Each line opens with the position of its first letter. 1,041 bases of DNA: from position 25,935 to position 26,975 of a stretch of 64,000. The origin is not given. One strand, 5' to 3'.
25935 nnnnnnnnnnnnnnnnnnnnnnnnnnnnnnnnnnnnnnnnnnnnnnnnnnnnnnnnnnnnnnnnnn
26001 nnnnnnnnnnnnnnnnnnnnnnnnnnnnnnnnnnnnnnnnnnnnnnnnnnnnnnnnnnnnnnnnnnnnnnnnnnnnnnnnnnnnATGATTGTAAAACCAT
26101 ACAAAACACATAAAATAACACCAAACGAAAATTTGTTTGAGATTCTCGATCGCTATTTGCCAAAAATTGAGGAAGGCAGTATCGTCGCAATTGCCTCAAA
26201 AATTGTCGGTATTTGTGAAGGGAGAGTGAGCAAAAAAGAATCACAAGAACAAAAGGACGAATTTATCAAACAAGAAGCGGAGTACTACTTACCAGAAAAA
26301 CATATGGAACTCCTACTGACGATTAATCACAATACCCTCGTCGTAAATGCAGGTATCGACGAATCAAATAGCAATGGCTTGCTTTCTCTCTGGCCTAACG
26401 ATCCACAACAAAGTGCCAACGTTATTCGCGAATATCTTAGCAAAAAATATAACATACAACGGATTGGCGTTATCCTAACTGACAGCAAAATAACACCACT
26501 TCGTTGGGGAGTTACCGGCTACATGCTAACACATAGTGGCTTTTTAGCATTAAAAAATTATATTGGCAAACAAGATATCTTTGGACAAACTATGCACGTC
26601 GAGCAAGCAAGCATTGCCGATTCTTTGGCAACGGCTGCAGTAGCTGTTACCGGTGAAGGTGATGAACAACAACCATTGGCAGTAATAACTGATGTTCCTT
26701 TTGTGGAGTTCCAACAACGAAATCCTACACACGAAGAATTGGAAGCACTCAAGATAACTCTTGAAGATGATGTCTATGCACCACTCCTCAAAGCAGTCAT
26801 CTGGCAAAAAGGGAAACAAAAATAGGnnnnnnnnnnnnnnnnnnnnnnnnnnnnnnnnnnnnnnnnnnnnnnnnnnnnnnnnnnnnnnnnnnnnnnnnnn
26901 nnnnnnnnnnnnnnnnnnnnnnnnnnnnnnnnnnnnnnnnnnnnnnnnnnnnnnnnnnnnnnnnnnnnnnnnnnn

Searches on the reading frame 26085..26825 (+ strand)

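Call 46: search_protein_families(library=pfam, proteins=[window:26085-26825:+])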
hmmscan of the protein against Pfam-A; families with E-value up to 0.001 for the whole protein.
window:26085-26825:+ (246 aa): 1 family
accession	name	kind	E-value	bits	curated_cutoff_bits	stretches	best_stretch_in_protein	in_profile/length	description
PF01996.21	F420_ligase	-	1.5e-33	116.6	25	1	7-202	3-217/218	F420-0:Gamma-glutamyl ligase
